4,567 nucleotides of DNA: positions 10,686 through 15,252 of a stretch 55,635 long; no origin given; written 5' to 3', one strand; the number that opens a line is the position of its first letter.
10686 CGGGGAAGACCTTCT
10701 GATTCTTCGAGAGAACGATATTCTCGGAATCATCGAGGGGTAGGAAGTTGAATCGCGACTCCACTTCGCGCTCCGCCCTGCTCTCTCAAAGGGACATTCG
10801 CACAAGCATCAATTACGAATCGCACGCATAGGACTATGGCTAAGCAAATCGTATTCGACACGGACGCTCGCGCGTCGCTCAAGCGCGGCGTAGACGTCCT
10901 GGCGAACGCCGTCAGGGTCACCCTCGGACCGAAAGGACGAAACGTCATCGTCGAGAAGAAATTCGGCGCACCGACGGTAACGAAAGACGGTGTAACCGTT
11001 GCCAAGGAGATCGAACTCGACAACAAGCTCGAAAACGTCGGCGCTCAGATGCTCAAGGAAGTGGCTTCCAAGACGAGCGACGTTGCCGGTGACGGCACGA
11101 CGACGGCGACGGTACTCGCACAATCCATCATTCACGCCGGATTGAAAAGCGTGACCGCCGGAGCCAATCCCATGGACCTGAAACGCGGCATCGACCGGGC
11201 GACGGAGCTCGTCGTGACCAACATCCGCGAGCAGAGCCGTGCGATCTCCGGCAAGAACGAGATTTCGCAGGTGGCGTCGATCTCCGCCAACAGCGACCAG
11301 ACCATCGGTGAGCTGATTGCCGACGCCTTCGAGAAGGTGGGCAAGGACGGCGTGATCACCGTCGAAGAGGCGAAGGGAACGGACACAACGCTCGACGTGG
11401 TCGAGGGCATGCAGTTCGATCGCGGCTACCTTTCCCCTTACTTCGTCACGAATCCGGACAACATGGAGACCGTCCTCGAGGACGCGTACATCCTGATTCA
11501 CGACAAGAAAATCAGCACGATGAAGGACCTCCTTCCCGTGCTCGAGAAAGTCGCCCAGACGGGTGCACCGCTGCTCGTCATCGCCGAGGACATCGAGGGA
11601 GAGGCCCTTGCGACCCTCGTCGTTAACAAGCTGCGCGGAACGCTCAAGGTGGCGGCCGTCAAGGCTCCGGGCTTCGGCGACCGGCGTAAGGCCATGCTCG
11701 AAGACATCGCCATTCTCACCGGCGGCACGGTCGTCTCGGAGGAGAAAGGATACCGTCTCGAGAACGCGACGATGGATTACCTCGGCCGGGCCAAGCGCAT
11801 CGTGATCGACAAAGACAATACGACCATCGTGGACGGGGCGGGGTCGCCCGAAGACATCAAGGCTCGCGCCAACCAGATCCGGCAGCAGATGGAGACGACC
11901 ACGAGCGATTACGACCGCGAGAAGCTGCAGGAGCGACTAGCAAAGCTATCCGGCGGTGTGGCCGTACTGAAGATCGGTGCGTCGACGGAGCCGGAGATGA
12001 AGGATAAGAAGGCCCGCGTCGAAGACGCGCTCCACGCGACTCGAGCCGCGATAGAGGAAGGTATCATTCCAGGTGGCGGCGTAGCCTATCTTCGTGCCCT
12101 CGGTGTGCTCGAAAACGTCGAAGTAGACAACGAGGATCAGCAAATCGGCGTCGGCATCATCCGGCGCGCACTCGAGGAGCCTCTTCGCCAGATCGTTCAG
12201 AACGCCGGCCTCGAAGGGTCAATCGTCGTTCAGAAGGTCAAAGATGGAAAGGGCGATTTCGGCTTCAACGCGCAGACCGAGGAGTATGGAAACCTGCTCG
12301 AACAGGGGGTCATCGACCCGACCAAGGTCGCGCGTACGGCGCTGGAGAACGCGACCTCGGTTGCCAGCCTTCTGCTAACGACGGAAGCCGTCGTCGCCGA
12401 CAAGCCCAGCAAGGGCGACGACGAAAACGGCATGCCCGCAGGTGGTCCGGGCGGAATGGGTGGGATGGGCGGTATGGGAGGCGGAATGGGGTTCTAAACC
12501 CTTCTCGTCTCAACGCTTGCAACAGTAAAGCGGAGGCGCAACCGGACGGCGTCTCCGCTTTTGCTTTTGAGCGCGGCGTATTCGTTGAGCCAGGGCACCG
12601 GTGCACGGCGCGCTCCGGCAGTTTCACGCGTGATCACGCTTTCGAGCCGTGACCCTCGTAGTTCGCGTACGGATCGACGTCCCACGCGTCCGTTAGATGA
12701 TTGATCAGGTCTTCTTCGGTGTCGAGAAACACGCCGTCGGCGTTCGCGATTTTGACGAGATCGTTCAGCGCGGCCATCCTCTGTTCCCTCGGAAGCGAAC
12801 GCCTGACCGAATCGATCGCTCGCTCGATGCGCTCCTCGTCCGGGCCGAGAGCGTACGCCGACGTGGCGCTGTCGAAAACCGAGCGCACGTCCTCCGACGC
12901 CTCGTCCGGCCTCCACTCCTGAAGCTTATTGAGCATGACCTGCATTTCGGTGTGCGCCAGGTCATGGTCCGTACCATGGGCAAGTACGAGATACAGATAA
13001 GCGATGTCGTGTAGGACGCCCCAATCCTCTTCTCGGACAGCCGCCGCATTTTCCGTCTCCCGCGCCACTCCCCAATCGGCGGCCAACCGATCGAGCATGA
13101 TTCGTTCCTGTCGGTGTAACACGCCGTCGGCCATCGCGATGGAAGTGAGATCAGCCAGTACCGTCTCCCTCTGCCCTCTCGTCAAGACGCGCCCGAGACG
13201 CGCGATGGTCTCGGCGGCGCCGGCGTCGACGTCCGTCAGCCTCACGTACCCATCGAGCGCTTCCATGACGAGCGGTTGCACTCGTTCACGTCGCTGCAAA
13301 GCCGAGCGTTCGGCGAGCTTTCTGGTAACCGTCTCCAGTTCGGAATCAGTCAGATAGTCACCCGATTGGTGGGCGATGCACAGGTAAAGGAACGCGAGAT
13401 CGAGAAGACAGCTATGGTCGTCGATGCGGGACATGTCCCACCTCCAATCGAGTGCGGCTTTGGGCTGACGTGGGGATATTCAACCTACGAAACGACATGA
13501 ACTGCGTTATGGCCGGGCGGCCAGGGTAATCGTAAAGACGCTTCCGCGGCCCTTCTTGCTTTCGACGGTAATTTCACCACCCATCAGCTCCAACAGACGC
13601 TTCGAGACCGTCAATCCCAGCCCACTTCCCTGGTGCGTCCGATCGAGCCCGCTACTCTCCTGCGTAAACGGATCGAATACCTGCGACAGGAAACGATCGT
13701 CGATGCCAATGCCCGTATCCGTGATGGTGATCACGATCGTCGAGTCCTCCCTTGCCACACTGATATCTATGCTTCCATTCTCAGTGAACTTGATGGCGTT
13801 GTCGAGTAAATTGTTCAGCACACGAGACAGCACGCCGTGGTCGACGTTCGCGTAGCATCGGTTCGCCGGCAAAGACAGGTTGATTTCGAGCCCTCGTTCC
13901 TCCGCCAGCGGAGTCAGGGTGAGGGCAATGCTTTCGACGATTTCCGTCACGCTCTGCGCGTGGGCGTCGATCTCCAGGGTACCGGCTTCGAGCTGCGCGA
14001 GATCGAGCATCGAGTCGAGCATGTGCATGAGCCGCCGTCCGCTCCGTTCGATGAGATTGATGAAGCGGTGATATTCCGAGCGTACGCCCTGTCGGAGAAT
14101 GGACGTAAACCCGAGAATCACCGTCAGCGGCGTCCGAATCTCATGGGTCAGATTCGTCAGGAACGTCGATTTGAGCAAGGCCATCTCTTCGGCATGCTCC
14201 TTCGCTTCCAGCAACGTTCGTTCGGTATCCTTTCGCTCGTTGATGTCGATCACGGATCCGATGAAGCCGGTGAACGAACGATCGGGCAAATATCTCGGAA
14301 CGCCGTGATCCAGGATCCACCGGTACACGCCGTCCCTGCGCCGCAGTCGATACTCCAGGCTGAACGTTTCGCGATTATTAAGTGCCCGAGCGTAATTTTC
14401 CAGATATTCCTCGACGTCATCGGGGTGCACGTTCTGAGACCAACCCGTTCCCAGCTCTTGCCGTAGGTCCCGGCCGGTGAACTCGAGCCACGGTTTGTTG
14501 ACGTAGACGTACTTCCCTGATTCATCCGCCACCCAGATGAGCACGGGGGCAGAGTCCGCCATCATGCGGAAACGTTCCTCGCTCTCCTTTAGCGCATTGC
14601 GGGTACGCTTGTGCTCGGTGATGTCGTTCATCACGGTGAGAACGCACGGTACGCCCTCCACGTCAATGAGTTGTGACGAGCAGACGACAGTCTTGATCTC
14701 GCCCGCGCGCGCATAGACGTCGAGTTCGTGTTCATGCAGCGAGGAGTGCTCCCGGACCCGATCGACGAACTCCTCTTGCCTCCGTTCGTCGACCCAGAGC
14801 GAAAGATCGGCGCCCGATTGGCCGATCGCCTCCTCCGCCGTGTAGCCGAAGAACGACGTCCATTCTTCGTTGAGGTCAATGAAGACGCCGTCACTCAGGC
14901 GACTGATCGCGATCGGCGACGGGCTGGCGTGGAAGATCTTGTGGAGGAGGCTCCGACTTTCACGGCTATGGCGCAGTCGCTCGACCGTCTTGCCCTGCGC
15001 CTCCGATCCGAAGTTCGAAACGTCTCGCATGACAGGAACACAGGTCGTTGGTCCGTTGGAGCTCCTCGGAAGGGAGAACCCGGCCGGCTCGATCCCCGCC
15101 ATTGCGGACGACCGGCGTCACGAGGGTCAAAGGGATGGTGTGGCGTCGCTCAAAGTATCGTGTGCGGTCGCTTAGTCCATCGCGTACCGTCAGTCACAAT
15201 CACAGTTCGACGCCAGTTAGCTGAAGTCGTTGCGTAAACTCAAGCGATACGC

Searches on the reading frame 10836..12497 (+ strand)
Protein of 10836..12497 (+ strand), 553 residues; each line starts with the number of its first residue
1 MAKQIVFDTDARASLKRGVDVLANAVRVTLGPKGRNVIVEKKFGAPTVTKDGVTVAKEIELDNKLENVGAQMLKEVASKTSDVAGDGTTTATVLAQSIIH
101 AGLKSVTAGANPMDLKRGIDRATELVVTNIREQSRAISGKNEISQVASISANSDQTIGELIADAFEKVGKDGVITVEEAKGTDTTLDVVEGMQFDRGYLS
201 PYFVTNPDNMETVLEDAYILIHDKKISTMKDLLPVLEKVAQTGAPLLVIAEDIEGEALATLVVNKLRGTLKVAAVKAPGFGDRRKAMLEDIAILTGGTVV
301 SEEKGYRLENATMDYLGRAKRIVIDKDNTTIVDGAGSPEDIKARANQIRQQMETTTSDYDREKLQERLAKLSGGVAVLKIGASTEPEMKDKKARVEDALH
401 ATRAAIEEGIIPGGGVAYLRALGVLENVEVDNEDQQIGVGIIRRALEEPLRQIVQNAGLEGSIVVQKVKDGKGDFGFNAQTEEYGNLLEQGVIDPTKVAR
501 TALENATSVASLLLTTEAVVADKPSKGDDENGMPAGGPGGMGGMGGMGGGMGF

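Call 70: search_protein_families(library=pfam, proteins=[window:10836-12497:+], max_evalue=0.0001)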
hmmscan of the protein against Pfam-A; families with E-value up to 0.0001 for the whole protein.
window:10836-12497:+ (553 aa): 1 family
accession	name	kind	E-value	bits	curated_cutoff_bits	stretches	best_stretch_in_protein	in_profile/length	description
PF00118.29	Cpn60_TCP1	-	8.9e-82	275.8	34.3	1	22-524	1-490/490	TCP-1/cpn60 chaperonin family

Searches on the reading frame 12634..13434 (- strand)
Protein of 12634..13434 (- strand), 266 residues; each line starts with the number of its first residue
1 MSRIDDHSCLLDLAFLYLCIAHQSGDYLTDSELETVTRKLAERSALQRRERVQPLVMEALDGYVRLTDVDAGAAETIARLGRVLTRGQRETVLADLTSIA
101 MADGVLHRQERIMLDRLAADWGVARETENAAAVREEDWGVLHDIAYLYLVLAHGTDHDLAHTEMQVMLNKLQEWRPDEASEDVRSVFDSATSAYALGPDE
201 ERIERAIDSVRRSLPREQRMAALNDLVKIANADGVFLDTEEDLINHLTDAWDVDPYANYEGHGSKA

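Call 70: search_protein_families(library=pfam, proteins=[window:12634-13434:-], max_evalue=0.0001)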
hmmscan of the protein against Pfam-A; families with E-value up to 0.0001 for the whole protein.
window:12634-13434:- (266 aa): 1 family
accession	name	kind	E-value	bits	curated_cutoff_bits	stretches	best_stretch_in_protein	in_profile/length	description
PF05099.18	TerB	-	1.2e-16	61.4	24.4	2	150-255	9-110/118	Tellurite resistance protein TerB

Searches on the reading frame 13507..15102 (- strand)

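Call 70: search_protein_families(library=pfam, proteins=[window:13507-15102:-], max_evalue=0.0001)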
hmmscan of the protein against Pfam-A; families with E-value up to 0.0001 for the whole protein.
window:13507-15102:- (531 aa): 7 families
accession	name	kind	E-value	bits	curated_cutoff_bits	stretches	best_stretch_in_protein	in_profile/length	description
PF02518.31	HATPase_c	-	2.5e-29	102.4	26.4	1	425-529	6-109/111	Histidine kinase-, DNA gyrase B-, and HSP90-like ATPase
PF00989.32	PAS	-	1.8e-23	83.1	22.6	2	176-287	1-113/113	PAS fold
PF08447.18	PAS_3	-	8.7e-23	80.9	25.6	1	199-282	2-87/89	PAS fold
PF13426.13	PAS_9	-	4.3e-20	72.4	27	2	187-289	2-103/103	PAS domain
PF00512.31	HisKA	-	1.7e-18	66.9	26.9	1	311-374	2-66/66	His Kinase A (phospho-acceptor) domain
PF08448.16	PAS_4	-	2.6e-18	66.7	23.1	2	183-291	2-109/110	PAS fold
PF13188.13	PAS_8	-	6.6e-17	61.2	21.8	2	176-237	1-61/65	PAS domain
